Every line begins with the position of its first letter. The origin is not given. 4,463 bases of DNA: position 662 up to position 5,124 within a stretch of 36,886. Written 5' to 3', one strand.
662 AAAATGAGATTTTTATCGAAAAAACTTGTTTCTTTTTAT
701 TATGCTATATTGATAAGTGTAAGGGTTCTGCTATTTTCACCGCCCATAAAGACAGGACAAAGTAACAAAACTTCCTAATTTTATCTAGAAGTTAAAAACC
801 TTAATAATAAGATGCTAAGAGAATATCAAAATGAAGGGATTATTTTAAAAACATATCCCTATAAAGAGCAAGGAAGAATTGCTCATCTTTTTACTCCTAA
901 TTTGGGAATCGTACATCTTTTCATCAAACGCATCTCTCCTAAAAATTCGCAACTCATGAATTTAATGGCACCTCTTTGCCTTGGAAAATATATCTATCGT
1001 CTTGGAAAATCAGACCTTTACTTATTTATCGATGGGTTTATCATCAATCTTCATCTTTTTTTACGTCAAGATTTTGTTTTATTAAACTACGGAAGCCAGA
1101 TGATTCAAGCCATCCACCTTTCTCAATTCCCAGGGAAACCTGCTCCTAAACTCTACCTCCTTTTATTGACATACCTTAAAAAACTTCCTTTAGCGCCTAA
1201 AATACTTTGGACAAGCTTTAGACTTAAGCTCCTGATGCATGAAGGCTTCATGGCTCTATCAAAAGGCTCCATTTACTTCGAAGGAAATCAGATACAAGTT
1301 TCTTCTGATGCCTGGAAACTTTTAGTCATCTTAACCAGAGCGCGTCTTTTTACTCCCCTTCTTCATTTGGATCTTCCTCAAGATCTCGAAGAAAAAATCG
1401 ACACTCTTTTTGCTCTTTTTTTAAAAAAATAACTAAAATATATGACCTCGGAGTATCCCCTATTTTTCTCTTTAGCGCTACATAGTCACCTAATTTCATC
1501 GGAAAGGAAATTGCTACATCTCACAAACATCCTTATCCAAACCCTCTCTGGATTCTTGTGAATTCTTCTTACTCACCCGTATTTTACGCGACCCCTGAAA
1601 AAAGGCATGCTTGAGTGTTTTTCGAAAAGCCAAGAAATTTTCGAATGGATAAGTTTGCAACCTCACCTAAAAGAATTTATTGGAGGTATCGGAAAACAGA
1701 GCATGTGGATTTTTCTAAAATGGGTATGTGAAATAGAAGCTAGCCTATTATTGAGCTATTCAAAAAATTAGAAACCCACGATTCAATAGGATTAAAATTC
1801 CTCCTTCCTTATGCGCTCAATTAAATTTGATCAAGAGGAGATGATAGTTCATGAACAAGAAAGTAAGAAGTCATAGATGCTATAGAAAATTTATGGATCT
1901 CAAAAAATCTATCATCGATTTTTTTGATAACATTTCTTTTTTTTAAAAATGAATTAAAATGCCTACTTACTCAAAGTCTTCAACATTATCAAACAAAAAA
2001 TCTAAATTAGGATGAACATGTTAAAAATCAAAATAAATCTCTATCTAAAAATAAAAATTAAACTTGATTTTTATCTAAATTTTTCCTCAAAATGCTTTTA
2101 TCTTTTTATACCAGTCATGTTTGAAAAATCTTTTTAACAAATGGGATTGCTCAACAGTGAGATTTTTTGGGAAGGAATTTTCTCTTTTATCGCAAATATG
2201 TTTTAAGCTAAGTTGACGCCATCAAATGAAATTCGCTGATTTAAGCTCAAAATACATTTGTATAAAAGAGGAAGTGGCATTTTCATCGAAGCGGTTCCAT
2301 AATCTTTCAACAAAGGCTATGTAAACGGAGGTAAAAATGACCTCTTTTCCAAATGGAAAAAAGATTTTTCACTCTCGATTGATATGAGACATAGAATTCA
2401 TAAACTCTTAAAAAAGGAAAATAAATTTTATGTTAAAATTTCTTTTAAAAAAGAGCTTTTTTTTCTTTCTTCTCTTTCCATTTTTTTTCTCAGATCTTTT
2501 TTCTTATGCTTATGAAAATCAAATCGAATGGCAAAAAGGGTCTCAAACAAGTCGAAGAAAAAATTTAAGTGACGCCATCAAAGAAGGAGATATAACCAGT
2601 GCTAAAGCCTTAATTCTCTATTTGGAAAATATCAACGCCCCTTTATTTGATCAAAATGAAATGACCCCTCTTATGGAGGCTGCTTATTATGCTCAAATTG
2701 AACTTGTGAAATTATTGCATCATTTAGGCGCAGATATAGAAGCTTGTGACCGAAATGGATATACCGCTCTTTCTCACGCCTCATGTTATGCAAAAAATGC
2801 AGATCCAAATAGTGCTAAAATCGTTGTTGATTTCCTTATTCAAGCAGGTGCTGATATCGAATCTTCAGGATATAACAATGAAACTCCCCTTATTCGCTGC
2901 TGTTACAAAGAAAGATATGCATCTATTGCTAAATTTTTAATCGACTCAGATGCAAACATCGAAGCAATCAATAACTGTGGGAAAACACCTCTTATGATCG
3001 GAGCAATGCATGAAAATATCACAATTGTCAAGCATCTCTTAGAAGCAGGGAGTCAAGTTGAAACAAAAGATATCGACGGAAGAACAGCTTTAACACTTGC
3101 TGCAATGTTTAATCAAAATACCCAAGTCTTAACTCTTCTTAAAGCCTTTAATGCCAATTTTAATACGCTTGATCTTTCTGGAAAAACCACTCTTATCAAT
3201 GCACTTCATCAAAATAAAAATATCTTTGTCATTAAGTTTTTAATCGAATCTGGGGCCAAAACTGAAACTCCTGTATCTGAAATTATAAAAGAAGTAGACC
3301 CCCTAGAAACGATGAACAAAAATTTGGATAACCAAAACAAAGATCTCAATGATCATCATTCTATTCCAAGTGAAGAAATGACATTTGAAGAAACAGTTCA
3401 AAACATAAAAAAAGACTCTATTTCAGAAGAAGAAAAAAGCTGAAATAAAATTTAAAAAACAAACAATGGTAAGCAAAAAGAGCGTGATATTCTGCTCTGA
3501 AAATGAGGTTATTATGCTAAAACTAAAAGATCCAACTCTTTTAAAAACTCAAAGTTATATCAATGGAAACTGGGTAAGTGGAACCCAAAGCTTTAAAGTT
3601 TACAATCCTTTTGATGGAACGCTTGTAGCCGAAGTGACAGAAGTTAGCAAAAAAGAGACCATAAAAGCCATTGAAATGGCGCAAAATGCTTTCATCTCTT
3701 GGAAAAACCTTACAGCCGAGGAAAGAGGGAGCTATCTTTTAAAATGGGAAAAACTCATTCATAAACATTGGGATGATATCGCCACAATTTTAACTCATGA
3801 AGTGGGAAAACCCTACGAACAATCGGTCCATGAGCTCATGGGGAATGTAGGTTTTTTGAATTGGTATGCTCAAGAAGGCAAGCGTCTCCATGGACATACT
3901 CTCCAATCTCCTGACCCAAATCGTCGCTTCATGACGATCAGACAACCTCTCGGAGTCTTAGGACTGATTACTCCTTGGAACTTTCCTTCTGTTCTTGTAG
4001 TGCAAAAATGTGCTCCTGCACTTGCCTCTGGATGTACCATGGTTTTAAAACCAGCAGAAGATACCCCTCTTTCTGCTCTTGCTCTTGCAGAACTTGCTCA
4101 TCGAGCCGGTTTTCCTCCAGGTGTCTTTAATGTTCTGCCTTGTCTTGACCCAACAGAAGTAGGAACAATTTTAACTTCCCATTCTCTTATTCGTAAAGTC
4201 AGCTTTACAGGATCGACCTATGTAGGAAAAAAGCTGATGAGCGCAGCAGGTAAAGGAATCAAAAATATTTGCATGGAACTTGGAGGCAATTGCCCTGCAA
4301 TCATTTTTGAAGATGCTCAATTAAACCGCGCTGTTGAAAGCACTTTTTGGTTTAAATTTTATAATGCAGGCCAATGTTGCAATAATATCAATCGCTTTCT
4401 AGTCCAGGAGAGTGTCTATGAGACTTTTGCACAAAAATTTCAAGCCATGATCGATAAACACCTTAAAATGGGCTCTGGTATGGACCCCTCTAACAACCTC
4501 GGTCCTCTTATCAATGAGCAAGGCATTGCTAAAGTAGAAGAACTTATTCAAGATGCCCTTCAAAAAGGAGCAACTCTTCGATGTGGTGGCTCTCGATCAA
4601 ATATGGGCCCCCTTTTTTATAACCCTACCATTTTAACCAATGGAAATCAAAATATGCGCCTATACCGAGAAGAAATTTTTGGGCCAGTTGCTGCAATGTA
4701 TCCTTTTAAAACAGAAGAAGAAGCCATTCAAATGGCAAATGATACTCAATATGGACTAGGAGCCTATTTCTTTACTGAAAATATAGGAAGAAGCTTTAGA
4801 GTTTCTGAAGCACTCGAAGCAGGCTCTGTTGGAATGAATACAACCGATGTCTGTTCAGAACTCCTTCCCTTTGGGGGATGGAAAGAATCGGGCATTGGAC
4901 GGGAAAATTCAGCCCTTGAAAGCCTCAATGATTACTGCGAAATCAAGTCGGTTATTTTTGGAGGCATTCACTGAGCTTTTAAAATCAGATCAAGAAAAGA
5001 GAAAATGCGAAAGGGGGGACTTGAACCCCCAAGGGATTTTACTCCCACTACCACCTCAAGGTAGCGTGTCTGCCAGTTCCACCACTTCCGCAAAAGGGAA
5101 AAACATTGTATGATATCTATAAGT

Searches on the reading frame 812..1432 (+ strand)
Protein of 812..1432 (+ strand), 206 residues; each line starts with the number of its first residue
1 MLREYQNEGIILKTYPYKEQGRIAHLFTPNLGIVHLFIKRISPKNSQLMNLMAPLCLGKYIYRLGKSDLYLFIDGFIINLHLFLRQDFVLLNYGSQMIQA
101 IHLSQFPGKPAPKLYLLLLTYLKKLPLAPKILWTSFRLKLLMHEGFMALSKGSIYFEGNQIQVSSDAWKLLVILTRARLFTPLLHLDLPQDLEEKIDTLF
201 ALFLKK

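Call 42: search_protein_families(library=pfam, proteins=[window:812-1432:+], max_evalue=0.001)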
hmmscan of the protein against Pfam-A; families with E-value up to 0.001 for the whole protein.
window:812-1432:+ (206 aa): 1 family
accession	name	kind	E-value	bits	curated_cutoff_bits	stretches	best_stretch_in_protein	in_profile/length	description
PF11967.14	RecO_N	-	6.4e-13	49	27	1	3-70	2-69/80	Recombination protein O N terminal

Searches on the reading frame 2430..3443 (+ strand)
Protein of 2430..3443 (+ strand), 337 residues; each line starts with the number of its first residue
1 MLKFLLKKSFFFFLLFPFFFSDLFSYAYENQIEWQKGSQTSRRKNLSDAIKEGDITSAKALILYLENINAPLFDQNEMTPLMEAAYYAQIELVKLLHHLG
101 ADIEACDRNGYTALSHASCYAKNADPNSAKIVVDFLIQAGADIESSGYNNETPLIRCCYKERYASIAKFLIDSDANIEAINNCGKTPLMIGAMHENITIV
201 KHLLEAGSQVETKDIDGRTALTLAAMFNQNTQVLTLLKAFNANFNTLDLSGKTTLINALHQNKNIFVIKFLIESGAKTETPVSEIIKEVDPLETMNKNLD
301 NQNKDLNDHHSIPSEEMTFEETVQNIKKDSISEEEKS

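Call 42: search_protein_families(library=pfam, proteins=[window:2430-3443:+], max_evalue=0.001)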
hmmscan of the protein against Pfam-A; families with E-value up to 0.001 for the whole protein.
window:2430-3443:+ (337 aa): 5 families
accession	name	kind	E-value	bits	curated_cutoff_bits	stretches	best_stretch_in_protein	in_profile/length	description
PF12796.13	Ank_2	-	2e-30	105.6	27.3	3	188-278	1-86/90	Ankyrin repeats (3 copies)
PF13637.12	Ank_4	-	4.6e-28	97.1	22.7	4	82-118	2-38/50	Ankyrin repeats (many copies)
PF00023.36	Ank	-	2.3e-26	90.8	21.1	1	77-108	2-33/33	Ankyrin repeat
PF13857.12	Ank_5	-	1.2e-20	73.8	27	2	67-117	6-56/56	Ankyrin repeats (many copies)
PF13606.12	Ank_3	-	6.7e-18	63.1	22.3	0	78-104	3-29/30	Ankyrin repeat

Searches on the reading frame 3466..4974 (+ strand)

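Call 42: search_protein_families(library=pfam, proteins=[window:3466-4974:+], max_evalue=0.001)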
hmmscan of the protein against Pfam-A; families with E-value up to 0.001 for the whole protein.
window:3466-4974:+ (502 aa): 1 family
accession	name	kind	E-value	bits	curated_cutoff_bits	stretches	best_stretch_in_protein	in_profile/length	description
PF00171.27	Aldedh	-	1.2e-159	532.2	23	1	36-496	1-461/461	Aldehyde dehydrogenase family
